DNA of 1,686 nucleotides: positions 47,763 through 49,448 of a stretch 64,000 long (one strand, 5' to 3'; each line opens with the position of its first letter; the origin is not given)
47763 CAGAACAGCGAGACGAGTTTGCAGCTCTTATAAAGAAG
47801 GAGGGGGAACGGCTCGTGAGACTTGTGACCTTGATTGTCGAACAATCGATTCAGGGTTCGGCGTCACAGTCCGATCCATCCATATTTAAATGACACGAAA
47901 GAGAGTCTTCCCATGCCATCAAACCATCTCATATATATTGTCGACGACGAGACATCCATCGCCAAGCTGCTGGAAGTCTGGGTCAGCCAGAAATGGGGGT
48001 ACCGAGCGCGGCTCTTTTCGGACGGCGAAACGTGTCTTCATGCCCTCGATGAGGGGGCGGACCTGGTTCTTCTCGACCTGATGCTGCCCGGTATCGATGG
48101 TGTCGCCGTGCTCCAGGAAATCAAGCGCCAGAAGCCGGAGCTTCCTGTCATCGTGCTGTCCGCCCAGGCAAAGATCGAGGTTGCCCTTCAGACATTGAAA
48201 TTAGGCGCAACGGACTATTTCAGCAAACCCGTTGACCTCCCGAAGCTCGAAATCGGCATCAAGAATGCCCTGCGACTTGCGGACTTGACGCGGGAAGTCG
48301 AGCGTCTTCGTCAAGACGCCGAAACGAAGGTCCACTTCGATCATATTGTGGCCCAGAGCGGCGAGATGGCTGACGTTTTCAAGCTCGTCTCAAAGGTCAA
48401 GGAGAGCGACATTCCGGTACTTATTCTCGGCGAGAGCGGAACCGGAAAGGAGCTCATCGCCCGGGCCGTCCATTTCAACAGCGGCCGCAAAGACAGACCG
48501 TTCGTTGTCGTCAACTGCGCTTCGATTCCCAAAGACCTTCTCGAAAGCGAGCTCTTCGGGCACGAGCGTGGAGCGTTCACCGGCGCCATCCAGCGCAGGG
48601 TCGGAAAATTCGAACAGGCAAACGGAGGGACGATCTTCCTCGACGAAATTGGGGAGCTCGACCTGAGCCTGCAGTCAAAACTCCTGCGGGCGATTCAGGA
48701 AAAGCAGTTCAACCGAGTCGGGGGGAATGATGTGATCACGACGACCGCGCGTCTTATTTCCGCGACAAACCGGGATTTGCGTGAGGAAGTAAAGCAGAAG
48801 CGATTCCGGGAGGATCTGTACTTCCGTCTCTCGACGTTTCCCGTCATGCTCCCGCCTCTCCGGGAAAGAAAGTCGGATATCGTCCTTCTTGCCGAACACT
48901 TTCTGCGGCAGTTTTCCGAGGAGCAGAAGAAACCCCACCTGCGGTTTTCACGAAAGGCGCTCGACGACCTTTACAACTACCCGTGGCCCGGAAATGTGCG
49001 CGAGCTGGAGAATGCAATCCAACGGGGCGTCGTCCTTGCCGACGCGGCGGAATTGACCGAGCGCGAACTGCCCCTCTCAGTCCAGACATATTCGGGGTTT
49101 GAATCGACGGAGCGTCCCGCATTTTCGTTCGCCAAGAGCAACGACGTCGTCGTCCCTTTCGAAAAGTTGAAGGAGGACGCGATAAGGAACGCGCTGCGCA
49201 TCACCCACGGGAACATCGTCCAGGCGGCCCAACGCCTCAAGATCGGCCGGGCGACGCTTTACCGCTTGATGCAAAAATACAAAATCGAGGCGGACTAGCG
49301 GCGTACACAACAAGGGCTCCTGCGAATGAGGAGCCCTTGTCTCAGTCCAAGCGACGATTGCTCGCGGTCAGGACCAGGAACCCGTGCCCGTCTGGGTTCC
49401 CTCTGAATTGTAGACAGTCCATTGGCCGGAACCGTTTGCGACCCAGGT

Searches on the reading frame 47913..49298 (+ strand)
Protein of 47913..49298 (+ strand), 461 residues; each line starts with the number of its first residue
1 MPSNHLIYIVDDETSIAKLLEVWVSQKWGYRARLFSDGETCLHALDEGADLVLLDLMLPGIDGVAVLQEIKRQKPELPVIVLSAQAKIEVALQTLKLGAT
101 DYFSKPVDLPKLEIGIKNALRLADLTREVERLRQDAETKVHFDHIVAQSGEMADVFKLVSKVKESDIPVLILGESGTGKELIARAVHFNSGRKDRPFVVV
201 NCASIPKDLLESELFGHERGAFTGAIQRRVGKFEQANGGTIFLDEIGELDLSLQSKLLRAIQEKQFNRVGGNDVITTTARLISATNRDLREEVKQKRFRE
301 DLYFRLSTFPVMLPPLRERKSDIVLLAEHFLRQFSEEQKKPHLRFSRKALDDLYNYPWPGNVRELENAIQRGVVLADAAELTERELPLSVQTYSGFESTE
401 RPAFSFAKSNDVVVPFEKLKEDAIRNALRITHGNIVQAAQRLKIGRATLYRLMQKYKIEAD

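Call 5: search_protein_families(library=pfam, max_evalue=0.01, proteins=[window:47913-49298:+])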
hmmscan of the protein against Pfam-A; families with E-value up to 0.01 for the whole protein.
window:47913-49298:+ (461 aa): 10 families
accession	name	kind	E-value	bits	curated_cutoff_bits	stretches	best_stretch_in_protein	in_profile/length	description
PF00158.32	Sigma54_activat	-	4.6e-70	235.1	20.2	1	145-311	1-167/168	Sigma-54 interaction domain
PF00072.30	Response_reg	-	1.6e-25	89.8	30.2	1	7-113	1-107/111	Response regulator receiver domain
PF14532.12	Sigma54_activ_2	-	2.5e-25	89.8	25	1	147-316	2-138/138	Sigma-54 interaction domain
PF25601.1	AAA_lid_14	-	4.9e-24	84.4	27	1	317-392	1-76/87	AAA+ ATPase lid domain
PF02954.25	HTH_8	-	1.4e-08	34.8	22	1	422-456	8-42/42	Bacterial regulatory protein, Fis family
PF07728.20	AAA_5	-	4.7e-07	30.3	22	1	168-289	1-125/139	AAA domain (dynein-related subfamily)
PF00004.35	AAA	-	2e-06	28.7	21.2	1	169-305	1-130/131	ATPase family associated with various cellular activities (AAA)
PF07724.20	AAA_2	-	0.00022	21.7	27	1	168-298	5-136/166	AAA domain (Cdc48 subfamily)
PF13191.12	AAA_16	-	0.0084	17.1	32.6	0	148-213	5-64/167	AAA ATPase domain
PF12775.13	AAA_7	-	0.0085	16.1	25.8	0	137-194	4-61/181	P-loop containing dynein motor region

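Call 11: find_related_loci(query=window:47913-49298:+, collection=genome_contigs, flank=6000)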
Query window:47913-49298:+ (461 aa) in genome_contigs; peptide patterns used: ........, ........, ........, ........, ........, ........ (x = any residue, [..] = any of these).
135 stretches matched a pattern; 15 encode a relative of the query (tblastn E <= 1e-3); 15 distinct loci.
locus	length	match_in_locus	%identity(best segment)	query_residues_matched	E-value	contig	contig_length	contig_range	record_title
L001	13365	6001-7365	54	4-459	1e-172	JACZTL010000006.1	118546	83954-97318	MAG: Bacteroidetes bacterium isolate B13T1B10 B13T1B10_NODE43, whole genome shotgun sequence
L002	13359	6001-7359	55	6-459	1e-171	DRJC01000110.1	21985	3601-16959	MAG TPA_asm: Ignavibacteria bacterium isolate HyVt-408 HyVt-408_k95_156161, whole genome shotgun sequence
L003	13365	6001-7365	54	4-459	2e-171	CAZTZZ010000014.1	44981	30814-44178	MAG TPA_asm: uncultured Ignavibacteriaceae bacterium isolate binchicken_co275_501 genome assembly, contig: NODE_754_leng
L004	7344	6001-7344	54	6-454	3e-170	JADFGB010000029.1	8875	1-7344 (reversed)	MAG: Bacteroidetes bacterium isolate B29T3L8 B29T3L8_NODE2593, whole genome shotgun sequence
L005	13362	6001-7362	53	6-460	3e-168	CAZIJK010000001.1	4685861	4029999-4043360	MAG TPA_asm: uncultured Melioribacter sp. isolate SRP302447_co3_778 genome assembly, contig: NODE_1_length_4685861_cov_7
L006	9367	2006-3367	53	6-459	1e-167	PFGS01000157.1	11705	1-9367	MAG: Ignavibacteriales bacterium CG12_big_fil_rev_8_21_14_0_65_30_8 CG12_8_21_14_0.65_scaffold_2649_c, whole genome shot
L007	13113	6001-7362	53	6-459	1e-164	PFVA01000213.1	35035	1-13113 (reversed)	MAG: Ignavibacteriales bacterium CG_4_9_14_3_um_filter_30_11 CG_4_9_14_3_um_filter_150_scaffold_2180_c, whole genome sho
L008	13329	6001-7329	40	7-458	6e-95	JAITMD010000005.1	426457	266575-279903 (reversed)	MAG: Flavobacteriaceae bacterium isolate Pcu381_bin47 k119_295686, whole genome shotgun sequence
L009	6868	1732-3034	56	4-459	3e-138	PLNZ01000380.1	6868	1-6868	MAG: Ignavibacteriales bacterium isolate fen_1297 73.20120800_E1D.52_contig_37897, whole genome shotgun sequence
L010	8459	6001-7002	42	118-459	1e-84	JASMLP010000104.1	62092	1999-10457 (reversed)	MAG: Planctomycetota bacterium isolate Arabian9_MAG_43 c_000000636190, whole genome shotgun sequence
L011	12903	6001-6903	39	145-454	1e-62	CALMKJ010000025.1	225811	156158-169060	MAG TPA_asm: uncultured Ectothiorhodospiraceae bacterium isolate SRR8859111_bin.69_CONCOCT_v1.1_MAG genome assembly, con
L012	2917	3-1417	51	7-459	4e-57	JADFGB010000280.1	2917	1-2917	MAG: Bacteroidetes bacterium isolate B29T3L8 B29T3L8_NODE20566, whole genome shotgun sequence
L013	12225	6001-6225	28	50-120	2e-7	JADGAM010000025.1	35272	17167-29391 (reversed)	MAG: Oligoflexia bacterium isolate nN3bin16 nN3_bin16_NODE_25_length_35272_cov_2.525026, whole genome shotgun sequence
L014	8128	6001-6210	31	50-119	6e-7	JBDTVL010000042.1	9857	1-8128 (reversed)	MAG: Flavitalea sp. isolate cluster3_bin.67 NODE_31809_length_9857_cov_4.292083, whole genome shotgun sequence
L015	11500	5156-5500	31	7-121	2e-6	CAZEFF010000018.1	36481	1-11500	MAG TPA_asm: uncultured bacterium isolate SRP342105_co1_304 genome assembly, contig: NODE_1448_length_36481_cov_7.757563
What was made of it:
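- Tried and rejected: Close genome relatives of the regulator (genome_contigs, call 11).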

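Call 26: search_protein_families(library=ncbifam, max_evalue=0.01, proteins=[window:47913-49298:+])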
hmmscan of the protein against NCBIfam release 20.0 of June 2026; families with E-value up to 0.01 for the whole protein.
window:47913-49298:+ (461 aa): 116 families (the best 25 are shown)
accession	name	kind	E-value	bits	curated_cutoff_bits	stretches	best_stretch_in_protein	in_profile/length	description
NF008469.0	PRK11361.1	equivalog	2.7e-132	441.8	714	1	3-459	3-457/461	acetoacetate metabolism transcriptional regulator AtoC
TIGR02915.1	PEP_resp_reg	equivalog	1.1e-127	426.6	502.6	1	8-458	2-444/445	PEP-CTERM-box response regulator transcription factor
TIGR01818.1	ntrC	equivalog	5.8e-124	414.4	558.6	1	7-454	1-461/463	nitrogen regulation protein NR(I)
NF041946.1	LuxO_transreg_Vib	equivalog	6.3e-119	397.8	800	1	9-457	1-461/463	quorum-sensing sigma-54 dependent transcriptional regulator LuxO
NF007689.0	PRK10365.1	equivalog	1.4e-115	386.6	760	1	7-450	8-436/441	sigma-54-dependent response regulator transcription factor ZraR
TIGR01817.1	nifA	equivalog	1.8e-107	360.4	528.85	1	131-390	184-442/534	nif-specific transcriptional activator NifA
NF003451.0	PRK05022.1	equivalog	3e-107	359.5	476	1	116-459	159-511/512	nitric oxide reductase transcriptional regulator NorR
NF041552.1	TF_PrdR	equivalog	6.7e-106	354.9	795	1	122-457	251-577/577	sigma-54 dependent transcriptional regulator PrdR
NF008176.1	PRK10923.1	equivalog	6.6e-103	344.8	620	1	6-440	5-426/469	nitrogen regulation protein NR(I)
NF051870.1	NAssimRespRegNtrX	equivalog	2e-102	343.4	600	1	7-454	4-448/452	nitrogen assimilation response regulator NtrX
NF050807.1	TransRegFlbDCaul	equivalog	2.4e-102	343.1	750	1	39-457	34-439/454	sigma-54-dependent transcriptional regulator FlbD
NF011695.0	PRK15115.1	equivalog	8.4e-100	334.6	763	1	7-460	9-440/445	two-component system response regulator GlrR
NF038308.1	RNA_repair_RtcR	equivalog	1.2e-97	327.9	650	1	116-450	153-505/530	RNA repair transcriptional activator RtcR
NF049963.1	RespRegFlgRCampy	domain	8.2e-96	321.5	750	1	7-392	3-383/429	fla regulon two-component system response regulator FlgR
NF011958.0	PRK15429.1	equivalog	1.4e-87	295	830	1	121-460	349-688/692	formate hydrogenlyase transcriptional activator FlhA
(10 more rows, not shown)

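Call 27: search_solved_structures(query=window:47913-49298:+, max_evalue=1e-30)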
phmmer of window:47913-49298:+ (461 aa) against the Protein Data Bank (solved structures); distinct sequences matched with E-value up to 1e-30: 35.
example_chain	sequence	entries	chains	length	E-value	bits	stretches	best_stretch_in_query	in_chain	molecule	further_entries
4l4u_A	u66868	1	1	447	7.9e-98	331.5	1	7-401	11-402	Transcriptional regulator (NtrC family)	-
1ny5_A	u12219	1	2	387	4.3e-97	329.1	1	8-386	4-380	transcriptional regulator (NtrC family)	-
3dzd_A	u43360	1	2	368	3.9e-89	302.9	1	7-378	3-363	Transcriptional regulator (NtrC family)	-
5ep0_A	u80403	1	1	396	2.7e-88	300.1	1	6-381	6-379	Putative repressor protein luxO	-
1ojl_A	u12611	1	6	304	1.4e-86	294.5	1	144-451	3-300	TRANSCRIPTIONAL REGULATORY PROTEIN ZRAR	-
9qq6_C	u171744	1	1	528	4.6e-80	273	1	116-385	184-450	Nif-specific regulatory protein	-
8p53_C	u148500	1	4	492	3.9e-78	266.6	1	120-388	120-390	Transcriptional regulator FleQ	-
5exx_A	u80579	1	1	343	1.1e-76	261.9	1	142-387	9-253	Transcriptional regulator FleQ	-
26jl_A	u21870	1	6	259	1.5e-76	261.5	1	143-387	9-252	Flagellar regulatory protein A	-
4ly6_A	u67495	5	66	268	3e-76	260.4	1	126-386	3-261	Transcriptional regulator (NtrC family)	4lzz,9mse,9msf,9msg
1ny6_A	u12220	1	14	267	4.2e-76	260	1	127-386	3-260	transcriptional regulator (NtrC family)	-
6iy8_A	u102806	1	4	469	1.3e-75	258.3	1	132-380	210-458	Positive regulator CapR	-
3m0e_A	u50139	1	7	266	3.6e-75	256.9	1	128-386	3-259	Transcriptional regulator (NtrC family)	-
6jdi_A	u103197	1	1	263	3.3e-74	253.7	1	144-387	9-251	Nitrogen assimilation regulatory protein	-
8pb9_D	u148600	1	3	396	7.9e-74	252.5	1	119-387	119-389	Transcriptional regulator FleQ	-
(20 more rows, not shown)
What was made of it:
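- On Bacterial enhancer-binding protein, response-regulator class (NtrC type): The closest solved structures are NtrC1, LuxO and ZraR (call 27).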
